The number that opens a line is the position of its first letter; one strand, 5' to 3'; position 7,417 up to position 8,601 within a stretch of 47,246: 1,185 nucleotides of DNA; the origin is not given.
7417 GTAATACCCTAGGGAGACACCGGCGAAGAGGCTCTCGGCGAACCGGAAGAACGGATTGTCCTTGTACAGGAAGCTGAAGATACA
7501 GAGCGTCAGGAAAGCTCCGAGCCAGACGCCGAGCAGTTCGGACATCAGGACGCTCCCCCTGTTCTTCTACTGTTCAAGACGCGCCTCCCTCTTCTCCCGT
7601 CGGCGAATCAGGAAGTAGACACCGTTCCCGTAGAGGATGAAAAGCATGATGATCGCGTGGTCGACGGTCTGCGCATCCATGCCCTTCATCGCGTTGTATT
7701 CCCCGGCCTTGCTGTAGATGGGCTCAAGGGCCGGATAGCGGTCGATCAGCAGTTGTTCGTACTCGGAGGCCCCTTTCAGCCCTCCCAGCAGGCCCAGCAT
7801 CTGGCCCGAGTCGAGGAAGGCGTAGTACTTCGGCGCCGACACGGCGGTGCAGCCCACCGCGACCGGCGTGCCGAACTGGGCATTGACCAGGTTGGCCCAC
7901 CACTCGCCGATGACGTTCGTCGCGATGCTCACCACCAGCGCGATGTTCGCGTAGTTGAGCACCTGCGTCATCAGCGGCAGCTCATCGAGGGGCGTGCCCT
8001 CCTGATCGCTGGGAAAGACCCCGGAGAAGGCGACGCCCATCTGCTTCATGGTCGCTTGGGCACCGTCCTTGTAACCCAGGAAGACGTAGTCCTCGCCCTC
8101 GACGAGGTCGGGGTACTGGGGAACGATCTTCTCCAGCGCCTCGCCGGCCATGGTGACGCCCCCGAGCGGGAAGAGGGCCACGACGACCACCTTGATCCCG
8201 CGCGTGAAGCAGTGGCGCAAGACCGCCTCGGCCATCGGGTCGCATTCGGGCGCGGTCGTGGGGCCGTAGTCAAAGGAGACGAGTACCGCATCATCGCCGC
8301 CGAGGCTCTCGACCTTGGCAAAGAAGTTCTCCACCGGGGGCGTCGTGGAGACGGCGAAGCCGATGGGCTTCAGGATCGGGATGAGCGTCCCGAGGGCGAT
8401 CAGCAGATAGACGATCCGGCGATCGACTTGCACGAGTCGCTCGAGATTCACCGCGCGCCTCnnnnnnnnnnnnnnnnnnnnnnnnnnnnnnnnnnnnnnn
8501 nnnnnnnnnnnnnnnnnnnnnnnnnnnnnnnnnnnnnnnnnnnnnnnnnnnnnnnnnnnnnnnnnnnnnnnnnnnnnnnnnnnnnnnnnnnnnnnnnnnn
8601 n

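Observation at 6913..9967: Tightly coupled four-gene membrane-protein module with no family I can name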

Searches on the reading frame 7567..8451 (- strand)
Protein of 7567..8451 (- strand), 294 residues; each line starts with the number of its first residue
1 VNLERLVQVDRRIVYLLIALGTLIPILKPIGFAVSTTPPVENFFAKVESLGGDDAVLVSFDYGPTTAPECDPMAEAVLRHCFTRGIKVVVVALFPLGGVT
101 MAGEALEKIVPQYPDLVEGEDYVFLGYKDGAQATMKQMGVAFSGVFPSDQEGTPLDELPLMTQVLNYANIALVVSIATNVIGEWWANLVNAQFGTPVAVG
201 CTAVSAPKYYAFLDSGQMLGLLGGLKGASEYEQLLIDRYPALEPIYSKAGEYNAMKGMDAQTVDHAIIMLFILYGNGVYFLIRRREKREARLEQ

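Call 3: search_protein_families(library=pfam, proteins=[window:7567-8451:-], max_evalue=1)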
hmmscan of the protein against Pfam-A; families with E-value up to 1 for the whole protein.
window:7567-8451:- (294 aa): 1 family
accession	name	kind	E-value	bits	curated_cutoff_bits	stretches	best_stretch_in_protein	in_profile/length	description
PF04610.19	TrbL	-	0.068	13.4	25.9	0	72-109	150-187/215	TrbL/VirB6 plasmid conjugal transfer protein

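Call 4: search_protein_families(library=ncbifam, proteins=[window:7567-8451:-], max_evalue=1)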
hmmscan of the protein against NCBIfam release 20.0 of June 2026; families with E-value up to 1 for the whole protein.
window:7567-8451:- (294 aa): 0 families

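Call 13: find_homologous_proteins(query=window:7567-8451:-)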
Query window:7567-8451:- (294 aa): 1219 proteins with E <= 0.001 among 5686 candidates; the best 120 are listed.
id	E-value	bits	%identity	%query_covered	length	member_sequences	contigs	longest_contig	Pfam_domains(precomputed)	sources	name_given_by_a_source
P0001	2.3e-186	636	96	100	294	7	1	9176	-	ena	-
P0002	1.3e-151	522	78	98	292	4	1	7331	-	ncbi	-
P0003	3.0e-145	501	76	100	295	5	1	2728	-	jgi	-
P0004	3.3e-143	494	74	99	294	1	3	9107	-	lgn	-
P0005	3.5e-143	494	75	98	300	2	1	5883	-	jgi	-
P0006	4.1e-143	494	74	99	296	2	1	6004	-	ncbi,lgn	-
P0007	1.5e-142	492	74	96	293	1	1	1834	-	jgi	jgi:hypothetical protein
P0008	3.0e-142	491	75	99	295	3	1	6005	-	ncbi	-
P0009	3.8e-142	491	75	99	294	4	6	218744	-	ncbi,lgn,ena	-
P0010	3.4e-141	488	74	98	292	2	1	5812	-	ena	-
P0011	3.5e-141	488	74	99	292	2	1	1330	-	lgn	-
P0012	6.7e-141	487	73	96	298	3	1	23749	-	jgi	jgi:hypothetical protein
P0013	8.4e-141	486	72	99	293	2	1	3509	-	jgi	jgi:hypothetical protein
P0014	3.4e-140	484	72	96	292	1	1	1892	-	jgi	jgi:hypothetical protein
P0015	7.3e-140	483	73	98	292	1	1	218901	-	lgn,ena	-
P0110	8.6e-110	385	59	98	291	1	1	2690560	-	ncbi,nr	ncbi:MAG: hypothetical protein JSW03_02480 [Candidatus Eiseniibacteriota bacterium]|nr:MAG: hypothet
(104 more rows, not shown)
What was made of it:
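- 7567..8451 (-): Gene C, 294 aa, GTG start. N-in TM helix (11-27), periplasmic Rossmann-like alpha/beta domain (about 38-247), C-terminal TM helix, then an R/K-rich cytoplasmic tail. No known family. P0001 is 96% identical over the full 294 aa (call 13).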

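Call 22: search_solved_structures(query=A1, max_evalue=10)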
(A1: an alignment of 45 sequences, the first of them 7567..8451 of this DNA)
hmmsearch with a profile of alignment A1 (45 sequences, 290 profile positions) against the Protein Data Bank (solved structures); distinct sequences matched with E-value up to 10: 4.
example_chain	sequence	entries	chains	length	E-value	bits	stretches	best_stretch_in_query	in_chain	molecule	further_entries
4hsw_A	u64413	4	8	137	0.67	12.6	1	102-190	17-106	Dehaloperoxidase A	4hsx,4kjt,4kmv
3kuo_A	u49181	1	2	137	0.95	12.1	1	102-190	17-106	Dehaloperoxidase A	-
2qfn_A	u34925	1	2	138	0.97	12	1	102-190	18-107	Dehaloperoxidase A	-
3oj1_A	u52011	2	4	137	1.2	11.8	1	102-190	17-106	Dehaloperoxidase A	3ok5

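Call 24: predict_structure(alignment_id=A1)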
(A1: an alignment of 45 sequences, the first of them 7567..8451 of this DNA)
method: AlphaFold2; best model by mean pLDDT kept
length: 294 residues; sequences in the alignment: 45
mean_pLDDT: 92.6   pTM: 0.89
mean pLDDT of the five models: 92.6, 91.7, 91.0, 90.5, 88.7
residues with pLDDT >= 90: 225; 70-90: 64; 50-70: 5; < 50: 0
segments of 3 or more residues with pLDDT < 50: none
pLDDT, mean of each block of 10 residues (from residue 1): 69 86 83 92 98 98 93 98 98 91 97 97 95 92 97 98 97 92 90 94 92 93 96 98 91 92 91 91 90 84
secondary structure, 60 per line:
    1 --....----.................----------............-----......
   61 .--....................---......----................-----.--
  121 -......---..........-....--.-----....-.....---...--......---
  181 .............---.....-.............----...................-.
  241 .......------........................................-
elements in order: H3-6 H11-27 H38-49 E55-61 H64-83 E87-92 H97-112 E122-127 H131-140 H142-145 H159-163 E172-177 H181-193 E197-201 H203-215 E220-223 H224-238 H240-247 H254-293
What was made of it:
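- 7567..8451 (-): AF2 pLDDT 92.6, pTM 0.89 (call 24).
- Closest known: Rnf / Na+-NQR membrane core. Different: C is Rossmann-like rather than FMN_bind (call 24).
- C model pLDDT 92.6, alpha/beta between two TM helices (call 24). C's domain is Rossmann-like, not the FMN_bind fold (call 24).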

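Call 27: fold_search(model_id=the predicted structure, library=pdb)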
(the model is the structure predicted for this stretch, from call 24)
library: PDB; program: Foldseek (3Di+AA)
matches with E <= 10: 1641; with E <= 0.001: 4
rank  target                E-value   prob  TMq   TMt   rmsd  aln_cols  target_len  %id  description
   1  3vue                  4.3e-04  0.96  0.30  0.20  16.3       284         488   12  Crystal Structure of Rice Granule bound Starch Synthase I Catalytic Domain (released 2012-09-05)
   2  5ztb_A                7.0e-04  0.85  0.26  0.25  12.6       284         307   11  Structure of Sulfurtransferase (released 2019-06-12)
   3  7kmf_F                9.4e-04  1.00  0.29  0.27   4.5       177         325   15  Sugar phosphate activation of the stress sensor eIF2B (released 2021-07-14)
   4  5gha_C                9.4e-04  0.80  0.25  0.25  12.4       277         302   13  Sulfur Transferase TtuA in complex with Sulfur Carrier TtuB (released 2017-05-03)
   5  5b4e                  1.1e-03  0.82  0.26  0.26  15.7       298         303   14  Sulfur Transferase TtuA in complex with iron sulfur cluster and ATP derivative (released 2017-05-03)
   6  5gha_D                1.4e-03  0.72  0.25  0.24  12.2       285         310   13  Sulfur Transferase TtuA in complex with Sulfur Carrier TtuB (released 2017-05-03)
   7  4p4l_A                1.6e-03  0.99  0.32  0.34   8.3       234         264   12  Crystal Structure of Mycobacterium tuberculosis Shikimate Dehydrogenase (released 2015-03-18)
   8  5gha_A                1.8e-03  0.66  0.23  0.22  14.7       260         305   14  Sulfur Transferase TtuA in complex with Sulfur Carrier TtuB (released 2017-05-03)
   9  5b4f                  2.3e-03  0.66  0.26  0.26  19.9       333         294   12  Sulfur Transferase TtuA in complex with iron sulfur cluster (released 2017-05-10)
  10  9hvd_G                2.6e-03  1.00  0.30  0.26   4.4       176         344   15  Native human P-eIF2-eIF2B complex (released 2025-11-19)
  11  6i5y_B                2.9e-03  0.57  0.25  0.20  16.8       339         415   11  Crystal structure of E. coli tyrRS in complex with 5'-O-(N-L-tyrosyl)sulfamoyl-adenosine (released 2019-04-17)
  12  6hb6_B                2.9e-03  0.57  0.25  0.20  16.6       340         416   11  Crystal structure of E. coli tyrRS in complex with 5'-O-(N-L-tyrosyl)sulfamoyl-uridine (released 2019-04-17)
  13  3ot5_D                3.1e-03  0.97  0.32  0.27  18.1       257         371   15  2.2 Angstrom Resolution Crystal Structure of putative UDP-N-acetylglucosamine 2-epimerase from Listeria monocytogenes (released 2010-09-22)
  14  4dwz_B                3.7e-03  0.91  0.32  0.35  10.1       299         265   10  Crystal Structure of Ton_0340 (released 2013-01-16)
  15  5gha_B                3.9e-03  0.60  0.25  0.25  12.5       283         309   13  Sulfur Transferase TtuA in complex with Sulfur Carrier TtuB (released 2017-05-03)
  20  5ix8_A                5.0e-03  0.41  0.17  0.16  15.1       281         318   11  Crystal structure of sugar ABC transport system, substrate-binding protein from Bordetella parapertussis 12822 (released 2016-04-06)
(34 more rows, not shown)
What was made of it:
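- Closest known: ABC-type importers with a membrane-tethered substrate-binding domain. Different: C's fold match to a periplasmic binding protein (5ix8) is weak: probability 0.41, TM 0.17 (call 27).
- These matches are weak (call 27). C's fold hits include GT-B halves and epimerases (call 27).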

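Call 31: find_encoding_contigs(protein=window:7567-8451:-, flank=10000, max_places=3)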
Protein window:7567-8451:- (294 aa): no gene with exactly this product is on record in the collection.
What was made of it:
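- Tried and rejected: Not on record (call 31).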

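Call 33: find_encoding_contigs(protein=P0009, flank=10000, max_places=2)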
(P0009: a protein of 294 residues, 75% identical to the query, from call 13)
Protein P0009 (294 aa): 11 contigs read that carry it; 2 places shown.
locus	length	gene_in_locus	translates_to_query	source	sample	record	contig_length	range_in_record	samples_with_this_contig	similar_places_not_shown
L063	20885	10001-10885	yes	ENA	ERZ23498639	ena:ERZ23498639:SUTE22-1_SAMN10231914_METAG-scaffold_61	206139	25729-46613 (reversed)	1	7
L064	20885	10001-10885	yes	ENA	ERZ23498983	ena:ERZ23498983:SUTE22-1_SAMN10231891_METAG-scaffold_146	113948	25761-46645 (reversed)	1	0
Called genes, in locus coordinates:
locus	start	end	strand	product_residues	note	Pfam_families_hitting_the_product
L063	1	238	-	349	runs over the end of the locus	PF01855:POR_N, PF17147:PFOR_II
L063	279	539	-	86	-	PF14697:Fer4_21 (faint), PF12797:Fer4_2 (faint), PF12837:Fer4_6 (faint), PF00037:Fer4 (faint), PF12800:Fer4_4 (faint), PF12838:Fer4_7, PF13187:Fer4_9 (weak)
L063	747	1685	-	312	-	-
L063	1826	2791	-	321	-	-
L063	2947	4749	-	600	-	-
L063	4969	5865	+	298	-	PF01040:UbiA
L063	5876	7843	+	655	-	PF01663:Phosphodiest, PF13371:TPR_9 (faint), PF07719:TPR_2 (faint), PF13432:TPR_16, PF23914:TPR_CcmH_CycH (weak), PF14559:TPR_19 (weak), PF13424:TPR_12 (weak), PF14559:TPR_19 (weak), +9 more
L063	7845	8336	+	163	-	PF18306:LDcluster4, PF03641:Lysine_decarbox (weak)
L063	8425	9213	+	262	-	PF20539:DUF6754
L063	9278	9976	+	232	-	-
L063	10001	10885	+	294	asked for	-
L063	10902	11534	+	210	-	-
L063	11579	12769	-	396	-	PF00990:GGDEF, PF24898:GGDEF_GdpP (weak)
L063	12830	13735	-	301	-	PF01149:Fapy_DNA_glyco, PF06831:H2TH, PF06827:zf-FPG_IleRS (weak)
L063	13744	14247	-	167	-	PF06172:Cupin_5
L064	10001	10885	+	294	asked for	-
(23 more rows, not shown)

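Call 34: find_encoding_contigs(protein=P0110, flank=10000, max_places=2)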
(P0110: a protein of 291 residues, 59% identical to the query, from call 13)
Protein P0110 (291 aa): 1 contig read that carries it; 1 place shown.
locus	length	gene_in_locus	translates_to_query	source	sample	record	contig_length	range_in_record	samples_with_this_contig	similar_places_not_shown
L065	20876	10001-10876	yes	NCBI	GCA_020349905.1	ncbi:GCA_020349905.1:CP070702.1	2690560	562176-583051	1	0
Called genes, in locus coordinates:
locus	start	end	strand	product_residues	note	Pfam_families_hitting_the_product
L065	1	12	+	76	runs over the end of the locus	-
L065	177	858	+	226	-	PF01554:MatE (weak), PF03023:MurJ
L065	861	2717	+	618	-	PF01541:GIY-YIG, PF27096:UvrC_M, PF22920:UvrC_RNaseH, PF08459:UvrC_RNaseH_dom, PF00633:HHH (faint), PF12826:HHH_2 (weak), PF14520:HHH_5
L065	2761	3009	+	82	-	PF02870:Methyltransf_1N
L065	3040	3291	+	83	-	PF01035:DNA_binding_1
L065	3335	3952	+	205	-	PF00753:Lactamase_B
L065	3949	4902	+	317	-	PF02899:Phage_int_SAM_1, PF13495:Phage_int_SAM_4, PF00589:Phage_integrase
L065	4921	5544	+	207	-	PF13505:OMP_b-brl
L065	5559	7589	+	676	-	PF00176:SNF2-rel_dom, PF00270:DEAD, PF04851:ResIII, PF00271:Helicase_C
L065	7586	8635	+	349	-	-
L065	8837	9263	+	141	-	PF20539:DUF6754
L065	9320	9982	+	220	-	-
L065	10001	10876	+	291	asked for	-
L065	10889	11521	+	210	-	-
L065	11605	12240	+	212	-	PF01523:PmbA_TldD_1st, PF19290:PmbA_TldD_2nd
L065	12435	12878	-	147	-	PF04977:DivIC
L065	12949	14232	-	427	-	PF03952:Enolase_N, PF00113:Enolase_C, PF13378:MR_MLE_C (weak)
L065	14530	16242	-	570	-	PF13860:FlgD_ig (weak)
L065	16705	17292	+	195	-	PF07638:Sigma70_ECF (weak), PF04542:Sigma70_r2, PF08281:Sigma70_r4_2, PF04545:Sigma70_r4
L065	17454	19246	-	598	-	PF01512:Complex1_51K, PF10589:NADH_4Fe-4S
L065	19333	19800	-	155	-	PF01257:2Fe-2S_thioredx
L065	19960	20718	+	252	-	PF01209:Ubie_methyltran, PF13489:Methyltransf_23, PF08241:Methyltransf_11, PF08242:Methyltransf_12 (weak), PF13649:Methyltransf_25, PF13847:Methyltransf_31 (faint)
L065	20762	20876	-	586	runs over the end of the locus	PF00664:ABC_membrane, PF00005:ABC_tran, PF02463:SMC_N (faint)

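Call 63: search_protein_families(library=pfam, proteins=[L065:7586-8632:+], max_evalue=0.01)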
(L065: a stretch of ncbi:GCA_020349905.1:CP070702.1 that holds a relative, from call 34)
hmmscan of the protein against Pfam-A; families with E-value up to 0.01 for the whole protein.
L065:7586-8632:+ (349 aa): 0 families

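Call 79: search_protein_families(library=pfam, alignment_id=A1, max_evalue=1)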
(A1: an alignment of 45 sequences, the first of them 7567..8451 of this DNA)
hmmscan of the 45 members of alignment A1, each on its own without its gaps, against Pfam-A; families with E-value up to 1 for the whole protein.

A. member 1, window:7567-8451:- (294 aa): 1 family
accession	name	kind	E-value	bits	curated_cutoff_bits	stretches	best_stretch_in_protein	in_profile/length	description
PF04610.19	TrbL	-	0.068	13.4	25.9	0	72-109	150-187/215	TrbL/VirB6 plasmid conjugal transfer protein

B. families by the number of members that match (of 45 scanned): 11 families
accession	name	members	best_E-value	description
PF11872.13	DUF3392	3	0.087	Protein of unknown function (DUF3392)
PF04610.19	TrbL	2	0.068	TrbL/VirB6 plasmid conjugal transfer protein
PF17864.7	AAA_lid_4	2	0.12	RuvB AAA lid domain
PF24725.1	DUF7677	1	0.045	Domain of unknown function (DUF7677)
PF08448.16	PAS_4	1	0.099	PAS fold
PF02699.20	YajC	1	0.11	Preprotein translocase subunit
PF10280.14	Med11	1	0.11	Mediator complex protein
PF00728.28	Glyco_hydro_20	1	0.14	Glycosyl hydrolase family 20, catalytic domain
PF18911.6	PKD_4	1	0.19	PKD domain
PF04070.17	DUF378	1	0.3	Domain of unknown function (DUF378)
PF14036.11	YlaH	1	0.95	YlaH-like protein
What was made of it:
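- On Rnf / Na+-NQR: C has no FMN_bind hit (calls 3, 79), and its model is a Rossmann-like alpha/beta fold (call 24).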
